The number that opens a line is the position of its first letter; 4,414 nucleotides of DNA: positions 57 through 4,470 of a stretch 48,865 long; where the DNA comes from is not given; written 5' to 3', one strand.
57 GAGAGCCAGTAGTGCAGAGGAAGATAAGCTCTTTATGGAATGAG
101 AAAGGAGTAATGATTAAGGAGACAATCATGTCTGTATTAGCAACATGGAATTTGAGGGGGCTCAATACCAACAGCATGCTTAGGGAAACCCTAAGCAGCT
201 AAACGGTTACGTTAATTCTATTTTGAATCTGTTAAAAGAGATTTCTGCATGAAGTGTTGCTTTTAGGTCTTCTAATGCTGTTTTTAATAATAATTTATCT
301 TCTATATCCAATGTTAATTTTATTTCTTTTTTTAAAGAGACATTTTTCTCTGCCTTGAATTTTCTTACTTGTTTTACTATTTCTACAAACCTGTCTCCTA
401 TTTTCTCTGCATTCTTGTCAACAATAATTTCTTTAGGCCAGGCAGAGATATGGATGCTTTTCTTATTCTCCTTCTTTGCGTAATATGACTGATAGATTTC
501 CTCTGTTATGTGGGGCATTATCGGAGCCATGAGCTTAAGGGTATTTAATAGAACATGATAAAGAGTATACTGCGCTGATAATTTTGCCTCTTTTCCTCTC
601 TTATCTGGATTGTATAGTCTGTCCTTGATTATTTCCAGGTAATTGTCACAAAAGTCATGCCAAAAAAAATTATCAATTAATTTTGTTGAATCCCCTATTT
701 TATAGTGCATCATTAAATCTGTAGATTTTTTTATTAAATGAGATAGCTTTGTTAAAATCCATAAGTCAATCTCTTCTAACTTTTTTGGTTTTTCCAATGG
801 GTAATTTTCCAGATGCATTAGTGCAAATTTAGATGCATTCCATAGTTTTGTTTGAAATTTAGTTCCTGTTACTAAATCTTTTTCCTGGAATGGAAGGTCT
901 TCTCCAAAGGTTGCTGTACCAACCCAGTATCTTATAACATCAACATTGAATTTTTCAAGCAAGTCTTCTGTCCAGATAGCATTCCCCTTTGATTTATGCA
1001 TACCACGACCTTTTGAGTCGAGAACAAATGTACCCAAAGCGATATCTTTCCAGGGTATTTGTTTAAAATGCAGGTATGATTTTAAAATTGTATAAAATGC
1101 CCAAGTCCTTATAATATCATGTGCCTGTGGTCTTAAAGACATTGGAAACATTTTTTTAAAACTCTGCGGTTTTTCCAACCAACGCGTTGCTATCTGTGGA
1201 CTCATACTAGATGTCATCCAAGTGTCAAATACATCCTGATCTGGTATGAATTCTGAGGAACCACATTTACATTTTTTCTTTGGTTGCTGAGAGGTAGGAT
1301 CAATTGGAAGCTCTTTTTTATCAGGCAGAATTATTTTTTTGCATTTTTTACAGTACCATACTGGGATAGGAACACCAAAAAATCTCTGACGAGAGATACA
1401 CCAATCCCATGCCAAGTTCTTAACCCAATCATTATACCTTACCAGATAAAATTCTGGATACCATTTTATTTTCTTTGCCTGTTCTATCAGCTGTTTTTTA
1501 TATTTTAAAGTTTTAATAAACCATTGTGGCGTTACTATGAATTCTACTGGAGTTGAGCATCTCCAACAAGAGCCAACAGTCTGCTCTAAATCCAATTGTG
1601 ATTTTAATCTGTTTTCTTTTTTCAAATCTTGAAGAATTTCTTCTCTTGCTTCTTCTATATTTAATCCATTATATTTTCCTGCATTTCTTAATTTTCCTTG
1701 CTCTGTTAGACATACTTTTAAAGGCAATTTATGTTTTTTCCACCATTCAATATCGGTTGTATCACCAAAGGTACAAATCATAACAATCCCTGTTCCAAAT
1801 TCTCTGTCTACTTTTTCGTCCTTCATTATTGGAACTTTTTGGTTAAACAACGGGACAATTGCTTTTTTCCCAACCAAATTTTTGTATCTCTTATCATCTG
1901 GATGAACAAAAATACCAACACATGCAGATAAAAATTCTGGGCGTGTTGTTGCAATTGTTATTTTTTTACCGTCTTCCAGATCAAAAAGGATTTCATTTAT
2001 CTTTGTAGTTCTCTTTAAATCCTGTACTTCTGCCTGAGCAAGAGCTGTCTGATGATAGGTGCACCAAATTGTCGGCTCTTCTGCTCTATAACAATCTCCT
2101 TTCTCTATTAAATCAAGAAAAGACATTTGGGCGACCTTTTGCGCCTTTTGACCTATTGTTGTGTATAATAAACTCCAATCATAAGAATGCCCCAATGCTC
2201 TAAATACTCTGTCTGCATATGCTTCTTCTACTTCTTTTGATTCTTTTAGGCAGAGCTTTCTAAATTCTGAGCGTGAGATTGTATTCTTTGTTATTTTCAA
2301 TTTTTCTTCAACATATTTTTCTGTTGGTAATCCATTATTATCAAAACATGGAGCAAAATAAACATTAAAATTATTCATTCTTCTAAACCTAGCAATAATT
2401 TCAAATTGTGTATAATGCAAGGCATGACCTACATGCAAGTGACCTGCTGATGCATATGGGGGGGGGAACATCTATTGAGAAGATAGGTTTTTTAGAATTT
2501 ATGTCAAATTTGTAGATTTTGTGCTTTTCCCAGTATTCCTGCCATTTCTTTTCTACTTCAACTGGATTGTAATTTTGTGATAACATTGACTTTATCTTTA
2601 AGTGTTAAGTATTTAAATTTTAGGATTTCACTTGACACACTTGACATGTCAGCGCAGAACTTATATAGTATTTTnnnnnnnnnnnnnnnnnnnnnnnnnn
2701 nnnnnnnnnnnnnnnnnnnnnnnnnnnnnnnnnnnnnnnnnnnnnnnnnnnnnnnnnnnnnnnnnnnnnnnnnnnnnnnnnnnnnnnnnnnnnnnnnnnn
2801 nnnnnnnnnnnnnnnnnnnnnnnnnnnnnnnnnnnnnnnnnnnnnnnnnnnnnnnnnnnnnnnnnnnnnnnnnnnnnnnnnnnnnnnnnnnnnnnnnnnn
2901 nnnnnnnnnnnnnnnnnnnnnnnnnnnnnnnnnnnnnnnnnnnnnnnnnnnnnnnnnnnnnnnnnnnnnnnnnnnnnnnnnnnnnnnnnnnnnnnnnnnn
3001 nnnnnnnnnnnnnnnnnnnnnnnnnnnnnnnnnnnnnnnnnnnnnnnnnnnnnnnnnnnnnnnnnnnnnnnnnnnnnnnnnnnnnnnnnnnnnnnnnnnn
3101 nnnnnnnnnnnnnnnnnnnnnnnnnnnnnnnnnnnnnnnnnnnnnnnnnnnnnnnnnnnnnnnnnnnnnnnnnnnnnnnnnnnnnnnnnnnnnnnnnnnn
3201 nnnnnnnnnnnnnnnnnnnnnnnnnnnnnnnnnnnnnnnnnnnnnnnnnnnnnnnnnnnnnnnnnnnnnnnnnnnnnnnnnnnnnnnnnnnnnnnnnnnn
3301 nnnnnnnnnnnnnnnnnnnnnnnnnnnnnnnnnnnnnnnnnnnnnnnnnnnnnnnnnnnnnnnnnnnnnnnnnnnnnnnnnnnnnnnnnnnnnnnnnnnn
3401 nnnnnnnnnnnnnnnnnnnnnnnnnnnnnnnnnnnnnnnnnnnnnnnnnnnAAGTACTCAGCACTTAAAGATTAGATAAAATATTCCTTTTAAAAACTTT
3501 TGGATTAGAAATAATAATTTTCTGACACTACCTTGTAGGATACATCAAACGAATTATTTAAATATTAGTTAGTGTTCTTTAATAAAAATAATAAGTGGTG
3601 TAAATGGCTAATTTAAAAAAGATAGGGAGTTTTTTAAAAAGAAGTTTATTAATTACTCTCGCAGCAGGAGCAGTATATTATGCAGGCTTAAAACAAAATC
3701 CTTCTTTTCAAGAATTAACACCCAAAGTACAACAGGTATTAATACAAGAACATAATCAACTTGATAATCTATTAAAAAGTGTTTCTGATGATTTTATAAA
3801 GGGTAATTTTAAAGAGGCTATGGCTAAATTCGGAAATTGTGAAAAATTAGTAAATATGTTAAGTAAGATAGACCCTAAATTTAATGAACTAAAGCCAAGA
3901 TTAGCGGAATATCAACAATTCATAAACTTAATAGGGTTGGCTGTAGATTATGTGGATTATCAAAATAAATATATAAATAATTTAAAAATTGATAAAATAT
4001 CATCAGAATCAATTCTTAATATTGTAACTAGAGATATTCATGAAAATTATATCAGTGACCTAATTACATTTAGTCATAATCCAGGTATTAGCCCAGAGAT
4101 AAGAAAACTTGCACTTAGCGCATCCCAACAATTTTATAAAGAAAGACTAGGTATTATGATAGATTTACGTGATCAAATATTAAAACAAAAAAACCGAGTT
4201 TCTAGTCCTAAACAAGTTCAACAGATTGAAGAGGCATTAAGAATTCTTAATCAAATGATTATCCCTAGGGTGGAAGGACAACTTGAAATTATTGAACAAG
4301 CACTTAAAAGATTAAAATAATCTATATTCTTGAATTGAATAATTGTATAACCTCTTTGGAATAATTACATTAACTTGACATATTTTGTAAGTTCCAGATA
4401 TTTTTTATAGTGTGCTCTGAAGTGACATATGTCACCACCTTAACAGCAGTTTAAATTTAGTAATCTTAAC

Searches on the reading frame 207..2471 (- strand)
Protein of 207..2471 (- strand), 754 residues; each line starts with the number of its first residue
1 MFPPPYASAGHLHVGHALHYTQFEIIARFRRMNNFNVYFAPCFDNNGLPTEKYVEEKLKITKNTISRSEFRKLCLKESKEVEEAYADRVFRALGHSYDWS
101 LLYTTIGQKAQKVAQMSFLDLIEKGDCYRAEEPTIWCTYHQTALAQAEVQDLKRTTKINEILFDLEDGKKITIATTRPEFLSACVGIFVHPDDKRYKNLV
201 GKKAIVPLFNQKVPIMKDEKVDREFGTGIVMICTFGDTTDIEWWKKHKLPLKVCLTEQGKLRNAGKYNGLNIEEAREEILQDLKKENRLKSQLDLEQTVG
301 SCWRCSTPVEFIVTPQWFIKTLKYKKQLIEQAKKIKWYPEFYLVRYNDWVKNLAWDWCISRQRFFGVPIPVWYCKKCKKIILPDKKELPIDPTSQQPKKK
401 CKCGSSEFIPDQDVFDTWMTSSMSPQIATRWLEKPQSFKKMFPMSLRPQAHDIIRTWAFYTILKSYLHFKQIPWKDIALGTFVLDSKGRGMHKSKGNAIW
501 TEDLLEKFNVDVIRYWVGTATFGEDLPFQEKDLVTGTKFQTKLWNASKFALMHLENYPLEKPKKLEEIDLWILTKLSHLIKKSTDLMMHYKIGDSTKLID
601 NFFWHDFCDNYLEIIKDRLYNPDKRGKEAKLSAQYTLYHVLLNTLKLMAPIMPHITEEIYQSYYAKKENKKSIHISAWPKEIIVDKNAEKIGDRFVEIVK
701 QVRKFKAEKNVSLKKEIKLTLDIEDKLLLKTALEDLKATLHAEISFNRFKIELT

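Call 56: search_protein_families(library=pfam, proteins=[window:207-2471:-], max_evalue=0.01)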
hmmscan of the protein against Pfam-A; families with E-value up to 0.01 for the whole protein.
window:207-2471:- (754 aa): 6 families
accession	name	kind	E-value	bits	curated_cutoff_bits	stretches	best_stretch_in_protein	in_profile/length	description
PF00133.28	tRNA-synt_1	-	9.2e-79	265.6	22.7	1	2-527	29-412/414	tRNA synthetases class I (I, L, M and V)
PF08264.19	Anticodon_1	-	5.7e-41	140.3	25.1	1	569-719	1-146/148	Anticodon-binding domain of tRNA ligase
PF09334.17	tRNA-synt_1g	-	2.7e-18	66.4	20.1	2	5-150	8-136/391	tRNA synthetases class I (M)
PF13603.12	tRNA-synt_1_2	-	9.1e-09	35.5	25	1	200-282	85-183/185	Leucyl-tRNA synthetase, editing domain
PF01406.26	tRNA-synt_1e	-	1.8e-05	24.7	27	1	485-534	248-297/301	tRNA synthetases class I (C) catalytic domain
PF20097.4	DUF6487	-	0.00084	20.1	24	1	329-382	13-63/67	Domain of unknown function (DUF6487)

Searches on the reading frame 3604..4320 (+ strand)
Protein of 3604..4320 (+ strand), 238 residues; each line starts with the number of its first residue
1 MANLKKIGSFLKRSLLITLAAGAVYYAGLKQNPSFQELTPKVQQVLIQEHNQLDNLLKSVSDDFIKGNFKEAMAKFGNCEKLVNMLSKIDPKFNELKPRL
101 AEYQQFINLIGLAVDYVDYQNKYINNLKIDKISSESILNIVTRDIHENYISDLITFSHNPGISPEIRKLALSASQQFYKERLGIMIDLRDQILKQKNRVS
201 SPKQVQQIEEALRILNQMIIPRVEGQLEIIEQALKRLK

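Call 56: search_protein_families(library=pfam, proteins=[window:3604-4320:+], max_evalue=0.01)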
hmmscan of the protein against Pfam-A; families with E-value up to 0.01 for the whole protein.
window:3604-4320:+ (238 aa): 2 families
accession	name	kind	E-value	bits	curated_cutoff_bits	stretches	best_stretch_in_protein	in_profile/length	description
PF08125.19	Mannitol_dh_C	-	0.0069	16.3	30.7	0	135-182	54-100/190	Mannitol dehydrogenase C-terminal domain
PF19556.4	PRTRC_E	-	0.0086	16.3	26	0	48-106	113-171/175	PRTRC system protein E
